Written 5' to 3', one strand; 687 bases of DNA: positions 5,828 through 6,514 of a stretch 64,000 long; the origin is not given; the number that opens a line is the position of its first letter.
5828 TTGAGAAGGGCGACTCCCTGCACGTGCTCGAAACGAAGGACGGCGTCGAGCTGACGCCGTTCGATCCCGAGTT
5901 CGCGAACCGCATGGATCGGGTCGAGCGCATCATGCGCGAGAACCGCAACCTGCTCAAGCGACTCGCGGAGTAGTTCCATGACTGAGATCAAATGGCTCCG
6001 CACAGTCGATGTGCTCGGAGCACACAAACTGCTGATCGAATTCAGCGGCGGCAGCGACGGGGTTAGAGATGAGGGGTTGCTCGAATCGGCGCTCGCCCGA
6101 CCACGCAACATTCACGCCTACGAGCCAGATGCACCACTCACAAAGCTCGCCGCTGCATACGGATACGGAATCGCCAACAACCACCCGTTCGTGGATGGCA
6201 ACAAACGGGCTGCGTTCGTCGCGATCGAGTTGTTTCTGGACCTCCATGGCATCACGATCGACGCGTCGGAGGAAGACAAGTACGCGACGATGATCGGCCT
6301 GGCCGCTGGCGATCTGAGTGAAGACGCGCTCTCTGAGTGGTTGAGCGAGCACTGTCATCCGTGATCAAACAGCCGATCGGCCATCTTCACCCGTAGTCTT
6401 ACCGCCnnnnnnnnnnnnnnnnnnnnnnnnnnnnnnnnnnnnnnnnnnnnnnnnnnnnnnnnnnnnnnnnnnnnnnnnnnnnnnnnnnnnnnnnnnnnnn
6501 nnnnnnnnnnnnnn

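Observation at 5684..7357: AbrB-type antitoxin / Doc toxin (plus a CDF exporter) sits on the divergent side of the dnaE2 LexA box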

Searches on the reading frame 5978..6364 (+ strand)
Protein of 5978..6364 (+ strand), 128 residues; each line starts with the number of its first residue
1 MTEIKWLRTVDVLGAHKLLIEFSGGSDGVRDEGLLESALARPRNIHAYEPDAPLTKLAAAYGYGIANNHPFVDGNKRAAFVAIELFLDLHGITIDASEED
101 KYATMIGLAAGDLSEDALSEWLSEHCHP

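Call 3: search_protein_families(library=pfam, proteins=[window:5978-6364:+])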
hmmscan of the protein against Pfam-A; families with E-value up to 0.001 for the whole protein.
window:5978-6364:+ (128 aa): 1 family
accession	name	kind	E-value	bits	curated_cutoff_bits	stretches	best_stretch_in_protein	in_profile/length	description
PF02661.23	Fic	-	6.5e-18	65.8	24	1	6-87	1-93/93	Fic/DOC family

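Call 6: find_encoding_contigs(protein=window:5978-6364:+, flank=10000, max_places=10)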
Protein window:5978-6364:+ (128 aa): 5 contigs read that carry it; 4 places shown.
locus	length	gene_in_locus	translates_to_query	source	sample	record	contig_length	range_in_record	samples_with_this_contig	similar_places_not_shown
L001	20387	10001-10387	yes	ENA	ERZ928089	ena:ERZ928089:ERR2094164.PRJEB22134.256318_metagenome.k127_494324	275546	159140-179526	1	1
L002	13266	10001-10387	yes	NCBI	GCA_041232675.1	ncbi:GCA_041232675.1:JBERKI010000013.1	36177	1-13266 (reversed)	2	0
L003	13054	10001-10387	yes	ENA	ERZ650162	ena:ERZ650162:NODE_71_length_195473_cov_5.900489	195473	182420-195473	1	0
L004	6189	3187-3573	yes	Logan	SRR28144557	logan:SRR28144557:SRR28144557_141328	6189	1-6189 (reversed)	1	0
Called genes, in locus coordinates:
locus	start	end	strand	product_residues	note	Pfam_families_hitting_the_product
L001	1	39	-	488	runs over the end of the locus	PF00015:MCPsignal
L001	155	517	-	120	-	PF00072:Response_reg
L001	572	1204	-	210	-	PF03975:CheD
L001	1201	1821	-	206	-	PF13690:CheX (faint), PF04509:CheC (weak)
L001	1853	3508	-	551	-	PF01627:Hpt, PF02895:H-kinase_dim, PF02518:HATPase_c, PF01584:CheW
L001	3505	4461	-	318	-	PF03705:CheR_N, PF01739:CheR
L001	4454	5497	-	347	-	PF00072:Response_reg, PF01339:CheB_methylest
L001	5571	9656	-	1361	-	-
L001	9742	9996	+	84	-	PF04014:MazE_antitoxin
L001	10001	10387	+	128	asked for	PF02661:Fic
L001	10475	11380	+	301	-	PF01545:Cation_efflux, PF16916:ZT_dimer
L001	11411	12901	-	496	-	PF00817:IMS (weak)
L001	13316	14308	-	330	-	PF00487:FA_desaturase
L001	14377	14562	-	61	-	PF00301:Rubredoxin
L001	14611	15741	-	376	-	PF01757:Acyl_transf_3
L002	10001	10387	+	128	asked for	PF02661:Fic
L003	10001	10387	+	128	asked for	PF02661:Fic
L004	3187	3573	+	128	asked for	PF02661:Fic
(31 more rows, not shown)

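Call 9: find_related_loci(query=window:5978-6364:+, collection=metagenome_contigs, flank=6000)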
Query window:5978-6364:+ (128 aa) in metagenome_contigs; peptide patterns used: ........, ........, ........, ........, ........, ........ (x = any residue, [..] = any of these).
399 stretches matched a pattern; 143 encode a relative of the query (tblastn E <= 1e-3); the best 80 are kept; 80 distinct loci.
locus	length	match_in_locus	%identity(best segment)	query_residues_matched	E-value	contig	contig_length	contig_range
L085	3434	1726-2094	57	3-124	5e-43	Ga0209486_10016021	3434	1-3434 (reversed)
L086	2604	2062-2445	55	1-128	3e-42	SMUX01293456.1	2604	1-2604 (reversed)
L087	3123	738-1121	53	1-128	2e-40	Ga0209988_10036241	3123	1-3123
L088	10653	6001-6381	54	1-126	2e-40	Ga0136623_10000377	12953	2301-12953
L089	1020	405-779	56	1-124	3e-42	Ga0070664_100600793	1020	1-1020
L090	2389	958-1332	53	1-124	4e-40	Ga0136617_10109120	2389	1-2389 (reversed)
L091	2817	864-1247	53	1-128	4e-40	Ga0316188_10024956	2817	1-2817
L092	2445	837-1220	53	1-128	7e-40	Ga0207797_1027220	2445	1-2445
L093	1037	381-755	54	1-124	2e-41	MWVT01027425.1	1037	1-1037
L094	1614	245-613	56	4-126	6e-40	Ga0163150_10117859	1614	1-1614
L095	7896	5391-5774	53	1-128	2e-39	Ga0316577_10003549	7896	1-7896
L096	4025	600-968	54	1-122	5e-39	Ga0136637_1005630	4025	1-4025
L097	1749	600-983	52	1-128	5e-39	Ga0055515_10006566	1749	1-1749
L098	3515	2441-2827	53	1-128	6e-39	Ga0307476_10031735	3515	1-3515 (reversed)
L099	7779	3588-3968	52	1-126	7e-39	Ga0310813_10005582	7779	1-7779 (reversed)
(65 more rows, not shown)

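Call 18: search_protein_families(library=ncbifam, proteins=[window:5978-6364:+])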
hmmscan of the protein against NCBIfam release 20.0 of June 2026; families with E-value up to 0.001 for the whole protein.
window:5978-6364:+ (128 aa): 1 family
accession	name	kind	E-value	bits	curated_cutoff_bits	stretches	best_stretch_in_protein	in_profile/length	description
TIGR01550.1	DOC_P1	subfamily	8.6e-18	64.7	38.65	1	9-123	4-121/122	type II toxin-antitoxin system death-on-curing family toxin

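Call 28: find_homologous_proteins(query=window:5978-6364:+, max_evalue=1e-20)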
Query window:5978-6364:+ (128 aa): 7062 proteins with E <= 1e-20 among 8000 candidates; the best 120 are listed.
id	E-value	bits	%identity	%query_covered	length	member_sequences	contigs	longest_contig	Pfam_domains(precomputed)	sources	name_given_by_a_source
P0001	1.5e-79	283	100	100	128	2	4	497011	PF02661.24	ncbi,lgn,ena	-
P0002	6.0e-67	242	84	98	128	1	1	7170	PF02661.24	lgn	-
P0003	1.2e-66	241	83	98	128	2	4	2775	PF02661.24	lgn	-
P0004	6.3e-64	232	81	98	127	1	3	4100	PF02661.24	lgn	-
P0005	4.5e-60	220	77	98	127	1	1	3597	PF02661.24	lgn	-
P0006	4.2e-58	213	74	100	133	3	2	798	PF02661.24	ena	-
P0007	1.0e-57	212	77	98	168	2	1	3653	PF02661.24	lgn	-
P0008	3.1e-57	210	75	98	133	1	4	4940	PF02661.24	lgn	-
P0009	8.1e-56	206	73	100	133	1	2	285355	PF02661.24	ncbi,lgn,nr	ncbi:MAG: type II toxin-antitoxin system death-on-curing family toxin [Solirubrobacterales bacterium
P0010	9.3e-56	206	73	100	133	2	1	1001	PF02661.24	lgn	-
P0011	1.9e-55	205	73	100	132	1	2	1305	PF02661.24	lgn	-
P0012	6.3e-55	203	75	90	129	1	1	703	PF02661.24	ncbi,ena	-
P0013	3.3e-54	201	69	99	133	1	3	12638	PF02661.24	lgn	-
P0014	4.1e-53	197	69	99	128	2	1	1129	PF02661.24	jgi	jgi:death-on-curing protein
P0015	4.6e-53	197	69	98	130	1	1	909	PF02661.24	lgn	-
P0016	3.1e-49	185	67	98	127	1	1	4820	PF02661.24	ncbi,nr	ncbi:MAG: type II toxin-antitoxin system death-on-curing family toxin [Thermoleophilia bacterium]|nr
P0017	4.5e-49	184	66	99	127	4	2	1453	PF02661.24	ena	-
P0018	1.5e-43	166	63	98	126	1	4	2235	PF02661.24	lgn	-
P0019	8.8e-43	164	63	98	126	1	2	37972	PF02661.24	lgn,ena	-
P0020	1.4e-42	163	61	96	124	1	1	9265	PF02661.24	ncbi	ncbi:MAG: type II toxin-antitoxin system death-on-curing family toxin [Pyrinomonadaceae bacterium]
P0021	1.8e-42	163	60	96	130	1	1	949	PF02661.24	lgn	-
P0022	2.0e-42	163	64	96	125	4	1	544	PF02661.24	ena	-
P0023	4.5e-42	161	63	96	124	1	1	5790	PF02661.24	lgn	-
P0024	8.2e-41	157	63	96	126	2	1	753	PF02661.24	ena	-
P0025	3.1e-40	155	59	96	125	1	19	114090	PF02661.24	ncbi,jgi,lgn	-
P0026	3.9e-40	155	61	95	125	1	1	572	PF02661.24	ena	-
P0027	4.4e-40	155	62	93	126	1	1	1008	PF02661.24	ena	-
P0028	4.8e-40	155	63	95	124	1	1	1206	PF02661.24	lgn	-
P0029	4.9e-40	155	62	93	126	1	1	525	PF02661.24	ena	-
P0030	7.6e-40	154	59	96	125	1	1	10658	PF02661.24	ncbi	-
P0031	1.4e-39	153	64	95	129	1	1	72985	PF02661.24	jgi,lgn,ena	-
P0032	2.3e-39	153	62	95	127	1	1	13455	PF02661.24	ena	-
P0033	2.6e-39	152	61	93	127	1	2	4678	PF02661.24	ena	-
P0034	4.9e-39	152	62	96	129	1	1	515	PF02661.24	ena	-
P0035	5.2e-39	152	60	95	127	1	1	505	PF02661.24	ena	-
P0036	8.2e-39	151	58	96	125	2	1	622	PF02661.24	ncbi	-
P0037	1.2e-38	150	63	93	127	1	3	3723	PF02661.24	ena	-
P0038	1.3e-38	150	60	98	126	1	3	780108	PF02661.24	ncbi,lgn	ncbi:MAG: type II toxin-antitoxin system death-on-curing family toxin [Pyrinomonadaceae bacterium]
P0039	1.4e-38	150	63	95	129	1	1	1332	PF02661.24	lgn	-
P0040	3.0e-38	149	55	98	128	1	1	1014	PF02661.24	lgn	-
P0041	3.1e-38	149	59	96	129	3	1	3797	PF02661.24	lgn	-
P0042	4.8e-38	148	57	93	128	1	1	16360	PF02661.24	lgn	-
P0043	4.9e-38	148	56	98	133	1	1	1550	PF02661.24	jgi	jgi:death-on-curing protein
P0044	6.3e-38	148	62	93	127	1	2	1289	PF02661.24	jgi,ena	jgi:death-on-curing protein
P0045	8.6e-38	148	58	96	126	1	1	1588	PF02661.24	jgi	jgi:death on curing protein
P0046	9.0e-38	147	59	96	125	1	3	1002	PF02661.24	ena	-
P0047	1.1e-37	147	61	95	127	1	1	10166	PF02661.24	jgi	jgi:death-on-curing protein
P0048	1.2e-37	147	62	93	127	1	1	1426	PF02661.24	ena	-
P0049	1.6e-37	147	57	95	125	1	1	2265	PF02661.24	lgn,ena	-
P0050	1.8e-37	147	58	98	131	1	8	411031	PF02661.24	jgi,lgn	jgi:death-on-curing protein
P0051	1.8e-37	147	56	96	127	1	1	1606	PF02661.24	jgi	-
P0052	1.8e-37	147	61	93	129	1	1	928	PF02661.24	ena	-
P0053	2.1e-37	146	59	96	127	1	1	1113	PF02661.24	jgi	jgi:death-on-curing protein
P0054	2.4e-37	146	56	96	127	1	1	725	PF02661.24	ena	-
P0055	2.7e-37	146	56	96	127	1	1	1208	PF02661.24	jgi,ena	-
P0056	2.8e-37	146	54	96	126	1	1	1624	PF02661.24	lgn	-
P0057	3.9e-37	145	61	93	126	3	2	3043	PF02661.24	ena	-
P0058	4.1e-37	145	57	96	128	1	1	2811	PF02661.24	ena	-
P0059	6.0e-37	145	61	93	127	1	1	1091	PF02661.24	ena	-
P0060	6.7e-37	145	55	96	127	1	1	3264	PF02661.24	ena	-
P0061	7.3e-37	145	58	98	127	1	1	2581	PF02661.24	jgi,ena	-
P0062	7.9e-37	144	56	95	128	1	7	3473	PF02661.24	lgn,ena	-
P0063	1.8e-36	143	58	98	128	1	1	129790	PF02661.24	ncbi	ncbi:MAG: type II toxin-antitoxin system death-on-curing family toxin [Acidobacteriota bacterium]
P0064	1.9e-36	143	57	98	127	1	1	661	PF02661.24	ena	-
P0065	2.3e-36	143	57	97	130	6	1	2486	PF02661.24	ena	-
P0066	2.7e-36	143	57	97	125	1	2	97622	PF02661.24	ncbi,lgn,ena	-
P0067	3.4e-36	142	55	98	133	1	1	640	PF02661.24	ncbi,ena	-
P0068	3.7e-36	142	53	97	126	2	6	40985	PF02661.24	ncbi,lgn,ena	-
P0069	3.9e-36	142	61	93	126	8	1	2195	PF02661.24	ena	-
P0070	4.1e-36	142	54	96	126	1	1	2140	PF02661.24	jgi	jgi:death-on-curing protein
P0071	4.1e-36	142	56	91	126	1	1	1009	PF02661.24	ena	-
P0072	5.2e-36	142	58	98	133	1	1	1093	PF02661.24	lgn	-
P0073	6.2e-36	142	55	100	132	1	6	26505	PF02661.24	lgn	-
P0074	7.3e-36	141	61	93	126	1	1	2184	PF02661.24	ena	-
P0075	9.8e-36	141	58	97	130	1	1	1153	PF02661.24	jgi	jgi:death-on-curing protein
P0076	1.0e-35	141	53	96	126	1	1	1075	PF02661.24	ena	-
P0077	1.2e-35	141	54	100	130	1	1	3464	PF02661.24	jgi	jgi:death-on-curing protein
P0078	1.2e-35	141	52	98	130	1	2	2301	PF02661.24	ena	-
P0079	1.5e-35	140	57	95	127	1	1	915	PF02661.24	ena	-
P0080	1.6e-35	140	53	98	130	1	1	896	PF02661.24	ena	-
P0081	1.7e-35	140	59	93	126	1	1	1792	PF02661.24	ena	-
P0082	1.8e-35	140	53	99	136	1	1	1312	PF02661.24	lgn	-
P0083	2.5e-35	140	55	96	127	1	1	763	PF02661.24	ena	-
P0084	2.9e-35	139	54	94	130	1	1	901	PF02661.24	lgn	-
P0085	3.6e-35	139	52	100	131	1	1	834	PF02661.24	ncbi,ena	-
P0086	4.2e-35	139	52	100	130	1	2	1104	PF02661.24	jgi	jgi:death-on-curing protein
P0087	4.9e-35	139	56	98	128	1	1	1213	PF02661.24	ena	-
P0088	5.2e-35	139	59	98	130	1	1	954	PF02661.24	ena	-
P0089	5.3e-35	139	54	96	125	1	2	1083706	PF02661.24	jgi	jgi:death on curing protein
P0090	5.6e-35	138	52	100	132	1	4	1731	PF02661.24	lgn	-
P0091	5.7e-35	138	55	96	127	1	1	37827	PF02661.24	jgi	jgi:death-on-curing protein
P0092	5.8e-35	138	62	88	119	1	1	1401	PF02661.24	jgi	jgi:death-on-curing protein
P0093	5.9e-35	138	55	100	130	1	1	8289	PF02661.24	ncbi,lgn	ncbi:MAG: type II toxin-antitoxin system death-on-curing family toxin [Bacteroidota bacterium]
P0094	6.1e-35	138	57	95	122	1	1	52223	PF02661.24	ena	-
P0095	6.1e-35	138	56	96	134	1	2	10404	PF02661.24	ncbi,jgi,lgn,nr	ncbi:MAG: type II toxin-antitoxin system death-on-curing family toxin [Bryobacter sp.]|jgi:death-on-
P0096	7.0e-35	138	54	99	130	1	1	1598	PF02661.24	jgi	jgi:death-on-curing protein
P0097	7.2e-35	138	51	97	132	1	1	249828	PF02661.24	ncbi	-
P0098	8.7e-35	138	58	93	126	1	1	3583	PF02661.24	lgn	-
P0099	1.0e-34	138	54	96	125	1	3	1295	PF02661.24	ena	-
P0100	1.1e-34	138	52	100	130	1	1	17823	PF02661.24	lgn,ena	-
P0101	1.1e-34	138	50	98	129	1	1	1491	PF02661.24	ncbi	-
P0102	1.3e-34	137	58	97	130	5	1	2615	PF02661.24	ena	-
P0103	1.4e-34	137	53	100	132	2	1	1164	PF02661.24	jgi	jgi:death-on-curing protein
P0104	1.4e-34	137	57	95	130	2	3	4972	PF02661.24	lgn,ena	-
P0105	1.4e-34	137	55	100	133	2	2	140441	PF02661.24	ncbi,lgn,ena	-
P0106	1.4e-34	137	52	100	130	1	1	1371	PF02661.24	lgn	-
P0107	1.5e-34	137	56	97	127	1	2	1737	PF02661.24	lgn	-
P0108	1.5e-34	137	56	95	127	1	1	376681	PF02661.24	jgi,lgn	-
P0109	1.5e-34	137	53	100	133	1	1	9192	PF02661.24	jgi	jgi:death-on-curing protein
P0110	1.5e-34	137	52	97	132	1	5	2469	PF02661.24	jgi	jgi:death on curing protein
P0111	1.6e-34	137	58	88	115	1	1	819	PF02661.24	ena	-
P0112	1.7e-34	137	56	97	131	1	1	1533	PF02661.24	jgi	-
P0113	1.7e-34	137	54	98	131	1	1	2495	PF02661.24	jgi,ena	-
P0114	2.0e-34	137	52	100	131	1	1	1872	PF02661.24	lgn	-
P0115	2.3e-34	136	56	97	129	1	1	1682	PF02661.24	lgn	-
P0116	2.4e-34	136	60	88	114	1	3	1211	PF02661.24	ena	-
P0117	2.6e-34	136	55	98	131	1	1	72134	PF02661.24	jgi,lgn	-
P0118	2.7e-34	136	56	99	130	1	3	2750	PF02661.24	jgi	jgi:death on curing protein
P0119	2.7e-34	136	52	100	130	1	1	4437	PF02661.24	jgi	jgi:death on curing protein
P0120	2.8e-34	136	56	98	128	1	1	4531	PF02661.24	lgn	-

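Call 29: find_encoding_contigs(protein=P0002, flank=6000, max_places=3)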
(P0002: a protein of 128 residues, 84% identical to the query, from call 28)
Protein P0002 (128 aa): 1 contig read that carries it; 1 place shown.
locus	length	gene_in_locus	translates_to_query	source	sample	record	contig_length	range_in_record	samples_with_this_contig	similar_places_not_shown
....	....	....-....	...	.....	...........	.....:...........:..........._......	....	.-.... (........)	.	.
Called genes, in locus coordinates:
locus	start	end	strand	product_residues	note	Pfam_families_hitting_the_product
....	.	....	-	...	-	?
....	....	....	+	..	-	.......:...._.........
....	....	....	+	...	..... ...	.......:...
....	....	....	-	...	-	-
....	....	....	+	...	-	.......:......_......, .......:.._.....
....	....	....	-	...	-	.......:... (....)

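Call 30: find_encoding_contigs(protein=P0004, flank=6000, max_places=3)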
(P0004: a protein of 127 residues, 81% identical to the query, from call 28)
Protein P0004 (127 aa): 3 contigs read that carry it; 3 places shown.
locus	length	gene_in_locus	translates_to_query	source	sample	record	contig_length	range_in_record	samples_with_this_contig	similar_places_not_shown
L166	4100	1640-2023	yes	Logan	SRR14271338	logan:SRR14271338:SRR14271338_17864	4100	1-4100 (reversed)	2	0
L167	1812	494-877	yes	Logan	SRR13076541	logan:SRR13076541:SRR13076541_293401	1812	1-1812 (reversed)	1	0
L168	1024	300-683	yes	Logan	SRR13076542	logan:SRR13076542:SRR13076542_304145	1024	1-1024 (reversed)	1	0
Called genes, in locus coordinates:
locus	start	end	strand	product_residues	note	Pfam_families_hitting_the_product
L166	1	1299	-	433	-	?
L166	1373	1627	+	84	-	PF04014:MazE_antitoxin (weak)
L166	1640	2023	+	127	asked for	PF02661:Fic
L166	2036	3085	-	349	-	-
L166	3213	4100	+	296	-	?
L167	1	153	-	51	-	?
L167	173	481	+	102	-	PF04014:MazE_antitoxin (weak)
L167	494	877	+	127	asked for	PF02661:Fic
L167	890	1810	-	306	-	?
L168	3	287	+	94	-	?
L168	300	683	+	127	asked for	PF02661:Fic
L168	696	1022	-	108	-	?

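Call 31: find_encoding_contigs(protein=P0009, flank=6000, max_places=3)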
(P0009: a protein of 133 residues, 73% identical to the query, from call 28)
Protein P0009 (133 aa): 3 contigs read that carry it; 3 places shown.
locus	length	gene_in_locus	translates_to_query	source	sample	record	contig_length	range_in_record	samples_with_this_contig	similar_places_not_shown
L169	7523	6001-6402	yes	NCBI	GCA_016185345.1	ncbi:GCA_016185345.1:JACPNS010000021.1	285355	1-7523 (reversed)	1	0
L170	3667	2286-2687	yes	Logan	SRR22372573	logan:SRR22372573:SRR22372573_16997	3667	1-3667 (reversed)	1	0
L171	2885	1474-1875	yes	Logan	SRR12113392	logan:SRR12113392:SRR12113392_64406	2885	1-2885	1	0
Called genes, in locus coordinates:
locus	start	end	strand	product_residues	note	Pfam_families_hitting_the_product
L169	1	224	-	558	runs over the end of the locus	PF01627:Hpt, PF02895:H-kinase_dim, PF02518:HATPase_c, PF01584:CheW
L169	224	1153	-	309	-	PF03705:CheR_N, PF01739:CheR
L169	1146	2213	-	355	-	PF00072:Response_reg, PF01339:CheB_methylest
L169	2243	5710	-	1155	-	PF02811:PHP, PF07733:DNA_pol3_alpha, PF17657:DNA_pol3_finger, PF14579:HHH_6, PF01336:tRNA_anti-codon (weak)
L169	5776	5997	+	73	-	PF04014:MazE_antitoxin (weak)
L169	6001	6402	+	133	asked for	PF02661:Fic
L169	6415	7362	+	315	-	PF01545:Cation_efflux, PF16916:ZT_dimer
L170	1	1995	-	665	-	?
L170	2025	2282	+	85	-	PF04014:MazE_antitoxin (weak)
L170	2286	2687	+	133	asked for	PF02661:Fic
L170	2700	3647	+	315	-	PF01545:Cation_efflux, PF16916:ZT_dimer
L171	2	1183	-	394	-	?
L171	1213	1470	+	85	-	PF04014:MazE_antitoxin (weak)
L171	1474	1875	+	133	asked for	PF02661:Fic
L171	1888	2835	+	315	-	PF01545:Cation_efflux, PF16916:ZT_dimer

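Call 33: find_encoding_contigs(protein=P0005, flank=6000, max_places=2)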
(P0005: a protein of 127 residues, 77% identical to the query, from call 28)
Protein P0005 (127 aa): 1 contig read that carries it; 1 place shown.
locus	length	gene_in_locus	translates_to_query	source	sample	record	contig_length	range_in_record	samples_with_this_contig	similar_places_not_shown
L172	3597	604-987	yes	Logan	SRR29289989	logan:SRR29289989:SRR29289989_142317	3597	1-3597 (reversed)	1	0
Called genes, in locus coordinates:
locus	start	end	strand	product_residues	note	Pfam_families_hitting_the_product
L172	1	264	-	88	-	?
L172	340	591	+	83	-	PF04014:MazE_antitoxin (weak)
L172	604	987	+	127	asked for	PF02661:Fic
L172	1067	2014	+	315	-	PF01545:Cation_efflux, PF16916:ZT_dimer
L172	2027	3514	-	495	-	PF00817:IMS (faint)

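Call 34: find_encoding_contigs(protein=P0008, flank=6000, max_places=2)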
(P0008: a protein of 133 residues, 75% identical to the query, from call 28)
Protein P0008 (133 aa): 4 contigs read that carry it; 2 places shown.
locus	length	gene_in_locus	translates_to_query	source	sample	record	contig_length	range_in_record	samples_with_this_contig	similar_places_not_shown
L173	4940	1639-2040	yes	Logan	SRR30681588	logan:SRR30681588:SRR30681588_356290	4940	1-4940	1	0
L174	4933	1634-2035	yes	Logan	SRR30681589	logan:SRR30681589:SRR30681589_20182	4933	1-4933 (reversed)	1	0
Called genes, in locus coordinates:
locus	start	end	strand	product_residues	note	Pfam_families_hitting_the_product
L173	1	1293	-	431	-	?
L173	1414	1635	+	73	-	PF04014:MazE_antitoxin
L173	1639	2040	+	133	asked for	PF02661:Fic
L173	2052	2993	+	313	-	PF01545:Cation_efflux, PF16916:ZT_dimer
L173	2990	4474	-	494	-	PF00817:IMS (weak)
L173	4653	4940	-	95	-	?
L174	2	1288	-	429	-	?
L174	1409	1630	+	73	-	PF04014:MazE_antitoxin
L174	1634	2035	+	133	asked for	PF02661:Fic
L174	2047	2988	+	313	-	PF01545:Cation_efflux, PF16916:ZT_dimer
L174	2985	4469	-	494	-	PF00817:IMS (weak)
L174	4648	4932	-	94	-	?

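Call 35: find_encoding_contigs(protein=P0013, flank=6000, max_places=2)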
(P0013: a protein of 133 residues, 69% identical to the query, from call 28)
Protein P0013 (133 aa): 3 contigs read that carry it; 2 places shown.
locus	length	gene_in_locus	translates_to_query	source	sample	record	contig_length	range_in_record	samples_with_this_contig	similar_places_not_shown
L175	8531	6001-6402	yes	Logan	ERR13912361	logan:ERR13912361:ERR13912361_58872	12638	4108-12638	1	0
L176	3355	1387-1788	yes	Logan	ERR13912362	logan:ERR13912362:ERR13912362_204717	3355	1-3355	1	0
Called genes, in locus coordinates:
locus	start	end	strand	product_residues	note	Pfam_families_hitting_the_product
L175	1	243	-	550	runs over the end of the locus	PF01627:Hpt, PF02895:H-kinase_dim, PF02518:HATPase_c, PF01584:CheW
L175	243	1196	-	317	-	PF03705:CheR_N, PF01739:CheR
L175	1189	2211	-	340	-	PF00072:Response_reg, PF01339:CheB_methylest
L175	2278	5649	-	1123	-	PF02811:PHP, PF07733:DNA_pol3_alpha, PF17657:DNA_pol3_finger, PF14579:HHH_6, PF01336:tRNA_anti-codon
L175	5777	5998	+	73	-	PF04014:MazE_antitoxin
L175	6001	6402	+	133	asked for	PF02661:Fic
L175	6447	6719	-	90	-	-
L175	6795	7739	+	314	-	PF01545:Cation_efflux, PF16916:ZT_dimer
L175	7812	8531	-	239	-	?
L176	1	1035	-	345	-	?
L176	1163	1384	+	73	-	PF04014:MazE_antitoxin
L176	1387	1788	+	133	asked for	PF02661:Fic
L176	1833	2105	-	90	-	-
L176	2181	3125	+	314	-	PF01545:Cation_efflux, PF16916:ZT_dimer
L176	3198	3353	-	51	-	?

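Call 36: find_encoding_contigs(protein=P0016, flank=6000, max_places=2)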
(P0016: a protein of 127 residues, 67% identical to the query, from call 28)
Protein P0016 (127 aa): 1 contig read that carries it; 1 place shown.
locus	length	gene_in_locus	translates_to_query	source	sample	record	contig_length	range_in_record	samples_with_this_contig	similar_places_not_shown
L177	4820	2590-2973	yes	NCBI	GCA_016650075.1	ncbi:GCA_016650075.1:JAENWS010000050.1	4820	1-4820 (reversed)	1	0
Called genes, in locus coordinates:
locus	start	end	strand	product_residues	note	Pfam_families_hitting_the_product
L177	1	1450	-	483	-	PF02811:PHP, PF07733:DNA_pol3_alpha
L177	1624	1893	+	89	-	-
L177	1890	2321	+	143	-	PF01850:PIN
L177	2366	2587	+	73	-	PF04014:MazE_antitoxin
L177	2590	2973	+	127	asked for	PF02661:Fic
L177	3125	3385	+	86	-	-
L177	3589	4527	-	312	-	PF03741:TerC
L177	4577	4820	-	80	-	?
